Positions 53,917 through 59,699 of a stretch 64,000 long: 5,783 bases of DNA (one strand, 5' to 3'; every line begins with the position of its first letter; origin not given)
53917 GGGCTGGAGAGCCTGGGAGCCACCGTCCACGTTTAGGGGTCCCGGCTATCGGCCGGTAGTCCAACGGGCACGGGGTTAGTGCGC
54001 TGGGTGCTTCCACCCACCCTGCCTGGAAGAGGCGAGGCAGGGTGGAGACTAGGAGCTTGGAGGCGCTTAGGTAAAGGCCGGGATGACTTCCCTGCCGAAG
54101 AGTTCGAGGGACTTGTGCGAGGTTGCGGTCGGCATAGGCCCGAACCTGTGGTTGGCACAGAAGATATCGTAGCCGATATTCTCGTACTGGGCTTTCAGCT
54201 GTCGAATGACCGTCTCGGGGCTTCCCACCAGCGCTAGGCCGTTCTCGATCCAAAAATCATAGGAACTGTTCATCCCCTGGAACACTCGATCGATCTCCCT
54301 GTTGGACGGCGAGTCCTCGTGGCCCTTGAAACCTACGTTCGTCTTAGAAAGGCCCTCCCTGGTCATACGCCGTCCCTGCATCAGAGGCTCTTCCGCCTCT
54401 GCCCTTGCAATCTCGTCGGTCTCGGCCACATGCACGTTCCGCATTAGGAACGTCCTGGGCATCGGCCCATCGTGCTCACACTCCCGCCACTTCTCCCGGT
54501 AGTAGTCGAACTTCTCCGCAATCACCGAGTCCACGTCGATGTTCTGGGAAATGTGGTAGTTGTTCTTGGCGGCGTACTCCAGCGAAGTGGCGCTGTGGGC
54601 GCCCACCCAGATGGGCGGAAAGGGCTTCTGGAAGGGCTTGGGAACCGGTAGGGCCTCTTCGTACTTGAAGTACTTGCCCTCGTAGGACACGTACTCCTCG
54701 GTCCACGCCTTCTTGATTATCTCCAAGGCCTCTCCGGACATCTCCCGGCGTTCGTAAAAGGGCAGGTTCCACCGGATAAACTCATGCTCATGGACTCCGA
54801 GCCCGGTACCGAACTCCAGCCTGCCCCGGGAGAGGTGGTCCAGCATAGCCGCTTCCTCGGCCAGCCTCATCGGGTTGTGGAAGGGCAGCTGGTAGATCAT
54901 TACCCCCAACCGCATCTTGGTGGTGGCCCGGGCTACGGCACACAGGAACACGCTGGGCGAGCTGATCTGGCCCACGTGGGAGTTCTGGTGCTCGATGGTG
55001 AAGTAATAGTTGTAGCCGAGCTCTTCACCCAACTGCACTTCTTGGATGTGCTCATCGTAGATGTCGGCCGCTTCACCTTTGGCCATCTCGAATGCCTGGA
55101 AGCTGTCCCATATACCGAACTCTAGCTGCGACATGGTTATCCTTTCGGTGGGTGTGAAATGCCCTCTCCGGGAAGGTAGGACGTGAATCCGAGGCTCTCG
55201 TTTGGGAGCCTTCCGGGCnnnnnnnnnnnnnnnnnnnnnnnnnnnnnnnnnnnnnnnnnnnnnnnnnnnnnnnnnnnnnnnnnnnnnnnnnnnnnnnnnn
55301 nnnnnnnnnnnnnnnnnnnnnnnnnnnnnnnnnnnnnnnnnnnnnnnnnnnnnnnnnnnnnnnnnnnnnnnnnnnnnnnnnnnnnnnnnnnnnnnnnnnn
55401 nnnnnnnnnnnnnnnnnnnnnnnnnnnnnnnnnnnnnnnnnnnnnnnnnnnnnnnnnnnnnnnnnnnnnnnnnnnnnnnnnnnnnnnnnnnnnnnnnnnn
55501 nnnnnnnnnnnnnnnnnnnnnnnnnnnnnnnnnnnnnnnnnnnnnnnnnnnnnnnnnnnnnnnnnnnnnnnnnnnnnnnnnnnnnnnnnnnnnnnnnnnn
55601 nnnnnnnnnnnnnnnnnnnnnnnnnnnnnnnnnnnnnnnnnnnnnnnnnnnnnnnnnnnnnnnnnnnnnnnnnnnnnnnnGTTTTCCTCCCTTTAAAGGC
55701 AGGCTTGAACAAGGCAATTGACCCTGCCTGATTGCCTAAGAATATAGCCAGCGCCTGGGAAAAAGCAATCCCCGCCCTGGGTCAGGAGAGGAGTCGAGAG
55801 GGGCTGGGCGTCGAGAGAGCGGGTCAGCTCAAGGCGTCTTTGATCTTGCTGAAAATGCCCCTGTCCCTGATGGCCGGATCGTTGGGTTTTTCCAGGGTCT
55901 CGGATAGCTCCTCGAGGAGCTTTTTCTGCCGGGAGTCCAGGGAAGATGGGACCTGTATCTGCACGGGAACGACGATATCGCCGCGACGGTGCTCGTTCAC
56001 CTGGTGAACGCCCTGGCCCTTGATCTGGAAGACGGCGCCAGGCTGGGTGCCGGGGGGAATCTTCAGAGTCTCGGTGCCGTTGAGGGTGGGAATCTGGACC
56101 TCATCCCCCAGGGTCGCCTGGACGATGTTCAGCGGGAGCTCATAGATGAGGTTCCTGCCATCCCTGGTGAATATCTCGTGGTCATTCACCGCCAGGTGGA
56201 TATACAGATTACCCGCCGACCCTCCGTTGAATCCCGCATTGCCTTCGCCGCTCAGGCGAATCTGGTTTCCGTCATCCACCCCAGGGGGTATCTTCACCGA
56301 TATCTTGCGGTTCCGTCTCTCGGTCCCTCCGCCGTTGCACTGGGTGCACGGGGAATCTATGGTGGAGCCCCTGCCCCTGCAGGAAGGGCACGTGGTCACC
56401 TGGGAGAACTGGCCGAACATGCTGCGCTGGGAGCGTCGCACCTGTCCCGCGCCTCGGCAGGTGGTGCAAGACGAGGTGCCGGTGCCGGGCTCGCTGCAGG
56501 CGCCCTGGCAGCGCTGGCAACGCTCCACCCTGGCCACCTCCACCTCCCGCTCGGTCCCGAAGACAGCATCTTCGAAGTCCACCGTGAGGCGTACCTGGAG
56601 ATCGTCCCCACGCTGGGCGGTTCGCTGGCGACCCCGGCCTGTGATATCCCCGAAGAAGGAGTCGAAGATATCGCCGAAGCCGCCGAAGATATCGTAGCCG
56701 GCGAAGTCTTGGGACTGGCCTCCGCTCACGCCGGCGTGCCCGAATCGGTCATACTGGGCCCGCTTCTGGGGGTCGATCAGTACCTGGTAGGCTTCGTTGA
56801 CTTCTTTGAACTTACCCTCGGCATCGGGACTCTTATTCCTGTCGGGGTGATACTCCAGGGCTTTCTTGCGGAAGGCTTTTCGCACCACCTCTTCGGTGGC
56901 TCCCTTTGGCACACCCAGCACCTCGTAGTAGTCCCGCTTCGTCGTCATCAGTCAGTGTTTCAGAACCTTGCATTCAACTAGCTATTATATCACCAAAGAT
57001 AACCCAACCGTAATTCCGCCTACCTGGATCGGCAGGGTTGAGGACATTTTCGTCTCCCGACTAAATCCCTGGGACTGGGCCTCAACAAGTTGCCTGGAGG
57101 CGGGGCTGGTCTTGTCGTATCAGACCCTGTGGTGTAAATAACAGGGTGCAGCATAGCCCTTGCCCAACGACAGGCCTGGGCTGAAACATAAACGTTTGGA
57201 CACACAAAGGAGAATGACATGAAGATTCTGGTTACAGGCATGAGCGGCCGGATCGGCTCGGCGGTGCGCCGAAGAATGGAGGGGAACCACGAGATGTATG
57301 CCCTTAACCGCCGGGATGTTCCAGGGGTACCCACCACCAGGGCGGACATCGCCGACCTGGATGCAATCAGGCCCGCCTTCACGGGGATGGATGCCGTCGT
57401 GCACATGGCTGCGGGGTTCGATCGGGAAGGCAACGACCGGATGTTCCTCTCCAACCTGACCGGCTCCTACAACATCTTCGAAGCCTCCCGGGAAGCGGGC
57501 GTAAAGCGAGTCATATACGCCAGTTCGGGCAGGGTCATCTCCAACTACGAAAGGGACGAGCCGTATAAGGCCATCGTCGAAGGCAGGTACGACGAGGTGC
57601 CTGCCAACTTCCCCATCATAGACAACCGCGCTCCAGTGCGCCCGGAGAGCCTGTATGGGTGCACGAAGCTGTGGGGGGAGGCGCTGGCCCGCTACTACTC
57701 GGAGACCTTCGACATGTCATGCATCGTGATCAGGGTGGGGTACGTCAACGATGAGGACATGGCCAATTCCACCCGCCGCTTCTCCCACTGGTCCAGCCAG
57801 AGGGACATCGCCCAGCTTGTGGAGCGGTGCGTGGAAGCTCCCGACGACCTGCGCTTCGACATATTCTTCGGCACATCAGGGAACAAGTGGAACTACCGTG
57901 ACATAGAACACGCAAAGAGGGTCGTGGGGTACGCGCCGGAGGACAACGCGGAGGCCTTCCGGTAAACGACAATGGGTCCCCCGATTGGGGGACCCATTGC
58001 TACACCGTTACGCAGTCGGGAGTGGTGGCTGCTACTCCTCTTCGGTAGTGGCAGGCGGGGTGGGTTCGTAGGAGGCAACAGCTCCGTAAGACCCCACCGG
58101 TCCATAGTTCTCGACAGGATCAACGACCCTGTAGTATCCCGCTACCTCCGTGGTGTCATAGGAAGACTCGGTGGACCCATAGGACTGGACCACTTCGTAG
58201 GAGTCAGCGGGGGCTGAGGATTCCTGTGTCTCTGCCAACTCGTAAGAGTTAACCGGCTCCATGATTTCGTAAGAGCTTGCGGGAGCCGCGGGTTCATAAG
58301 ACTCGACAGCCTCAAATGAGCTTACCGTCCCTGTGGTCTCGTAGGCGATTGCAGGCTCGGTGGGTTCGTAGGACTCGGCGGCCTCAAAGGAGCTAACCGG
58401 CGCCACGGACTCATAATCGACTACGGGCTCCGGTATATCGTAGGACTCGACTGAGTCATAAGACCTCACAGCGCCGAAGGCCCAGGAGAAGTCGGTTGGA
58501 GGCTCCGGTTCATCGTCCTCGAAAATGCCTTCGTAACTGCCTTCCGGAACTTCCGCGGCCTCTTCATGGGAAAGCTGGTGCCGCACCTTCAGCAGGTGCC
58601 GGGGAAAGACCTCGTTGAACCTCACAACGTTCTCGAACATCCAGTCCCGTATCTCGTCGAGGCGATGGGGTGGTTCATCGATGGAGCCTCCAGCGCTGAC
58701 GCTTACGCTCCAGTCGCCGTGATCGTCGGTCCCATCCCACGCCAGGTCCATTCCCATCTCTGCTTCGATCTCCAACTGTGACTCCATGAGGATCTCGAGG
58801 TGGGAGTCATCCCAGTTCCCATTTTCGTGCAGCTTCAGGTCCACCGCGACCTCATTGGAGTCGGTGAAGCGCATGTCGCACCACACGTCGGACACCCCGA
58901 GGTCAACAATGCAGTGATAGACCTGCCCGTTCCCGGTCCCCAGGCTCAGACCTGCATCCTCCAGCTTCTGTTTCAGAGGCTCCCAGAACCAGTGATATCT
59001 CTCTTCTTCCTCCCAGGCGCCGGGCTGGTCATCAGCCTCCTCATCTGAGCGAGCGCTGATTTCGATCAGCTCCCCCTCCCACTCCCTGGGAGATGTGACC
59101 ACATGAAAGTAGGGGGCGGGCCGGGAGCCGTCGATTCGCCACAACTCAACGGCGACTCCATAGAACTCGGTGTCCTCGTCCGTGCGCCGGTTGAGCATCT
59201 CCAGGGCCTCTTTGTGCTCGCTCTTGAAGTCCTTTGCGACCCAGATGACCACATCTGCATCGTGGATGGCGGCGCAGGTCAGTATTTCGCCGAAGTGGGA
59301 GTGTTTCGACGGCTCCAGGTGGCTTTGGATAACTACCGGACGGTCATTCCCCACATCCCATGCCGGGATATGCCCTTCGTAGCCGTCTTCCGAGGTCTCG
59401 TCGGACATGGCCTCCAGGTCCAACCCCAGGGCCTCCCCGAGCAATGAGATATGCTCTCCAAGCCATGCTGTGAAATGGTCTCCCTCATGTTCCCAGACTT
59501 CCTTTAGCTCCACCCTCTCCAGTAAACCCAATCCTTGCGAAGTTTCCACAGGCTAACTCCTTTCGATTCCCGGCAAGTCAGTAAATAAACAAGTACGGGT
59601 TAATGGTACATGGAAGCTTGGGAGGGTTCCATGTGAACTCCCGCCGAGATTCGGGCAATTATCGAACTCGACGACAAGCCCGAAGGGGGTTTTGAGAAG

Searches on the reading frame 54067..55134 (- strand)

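Call 48: search_protein_families(library=pfam, proteins=[window:54067-55134:-], max_evalue=0.00001)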
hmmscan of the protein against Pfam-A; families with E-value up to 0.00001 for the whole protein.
window:54067-55134:- (355 aa): 1 family
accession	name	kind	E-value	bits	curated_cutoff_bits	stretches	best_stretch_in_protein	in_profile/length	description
PF00296.26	Bac_luciferase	-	5e-60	203.9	27.9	1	5-323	2-313/314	Luciferase-like monooxygenase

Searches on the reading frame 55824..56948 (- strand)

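Call 48: search_protein_families(library=pfam, proteins=[window:55824-56948:-], max_evalue=0.00001)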
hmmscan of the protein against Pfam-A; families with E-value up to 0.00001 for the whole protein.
window:55824-56948:- (374 aa): 3 families
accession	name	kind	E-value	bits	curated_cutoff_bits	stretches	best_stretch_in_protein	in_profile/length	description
PF01556.23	DnaJ_C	-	4.6e-49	166.8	26.6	1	117-334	1-152/152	DnaJ C terminal domain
PF00226.36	DnaJ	-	2.9e-27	95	27.8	1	6-67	1-63/63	DnaJ domain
PF00684.25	DnaJ_CXXCXGXG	-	6.6e-14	52.4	32.7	1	144-207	1-64/65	DnaJ central domain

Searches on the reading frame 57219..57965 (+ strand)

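Call 48: search_protein_families(library=pfam, proteins=[window:57219-57965:+], max_evalue=0.00001)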
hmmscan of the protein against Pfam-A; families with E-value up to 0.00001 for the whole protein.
window:57219-57965:+ (248 aa): 8 families
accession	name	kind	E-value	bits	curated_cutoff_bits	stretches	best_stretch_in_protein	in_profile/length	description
PF01370.27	Epimerase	-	7e-23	81.7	20.9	1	3-174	1-170/240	NAD dependent epimerase/dehydratase family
PF04321.23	RmlD_sub_bind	-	5.7e-14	52.3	27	1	1-208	1-183/287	RmlD substrate binding domain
PF01073.25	3Beta_HSD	-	1.2e-10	41.4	22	1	39-115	49-128/280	3-beta hydroxysteroid dehydrogenase/isomerase family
PF16363.11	GDP_Man_Dehyd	-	8.1e-09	35.8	27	1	5-177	2-182/332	GDP-mannose 4,6 dehydratase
PF13460.12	NAD_binding_10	-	2.5e-08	34.4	27.2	1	10-107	4-102/184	NAD(P)H-binding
PF07993.18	NAD_binding_4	-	2.8e-07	30.4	20.1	1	56-185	88-216/258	Male sterility protein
PF02719.21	Polysacc_synt_2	-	3.2e-06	27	20.2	0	42-107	61-132/293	Polysaccharide biosynthesis protein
PF05368.20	NmrA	-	3.4e-06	27.3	27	1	2-118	4-122/298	NmrA-like family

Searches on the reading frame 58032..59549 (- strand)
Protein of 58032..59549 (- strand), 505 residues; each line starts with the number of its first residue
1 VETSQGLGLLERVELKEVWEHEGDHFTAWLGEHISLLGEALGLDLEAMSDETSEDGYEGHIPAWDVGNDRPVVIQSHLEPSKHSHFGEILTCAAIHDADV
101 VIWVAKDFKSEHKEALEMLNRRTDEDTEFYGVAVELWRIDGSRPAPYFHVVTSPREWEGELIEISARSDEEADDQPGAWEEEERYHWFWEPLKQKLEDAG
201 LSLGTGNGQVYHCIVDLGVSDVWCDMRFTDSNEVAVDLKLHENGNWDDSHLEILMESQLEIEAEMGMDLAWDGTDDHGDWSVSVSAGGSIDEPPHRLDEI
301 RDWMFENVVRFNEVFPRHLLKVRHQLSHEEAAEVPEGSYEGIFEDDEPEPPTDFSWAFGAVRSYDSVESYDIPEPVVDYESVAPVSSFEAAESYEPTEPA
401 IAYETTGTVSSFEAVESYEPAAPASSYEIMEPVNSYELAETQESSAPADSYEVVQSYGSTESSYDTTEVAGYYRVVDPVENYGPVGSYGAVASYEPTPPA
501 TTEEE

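Call 48: search_protein_families(library=pfam, proteins=[window:58032-59549:-], max_evalue=0.00001)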
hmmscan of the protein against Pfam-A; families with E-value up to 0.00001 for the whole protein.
window:58032-59549:- (505 aa): 1 family
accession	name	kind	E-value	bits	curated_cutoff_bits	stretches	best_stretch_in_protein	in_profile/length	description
PF14088.11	DUF4268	-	1.6e-07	31.8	27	1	187-317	4-138/140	Domain of unknown function (DUF4268)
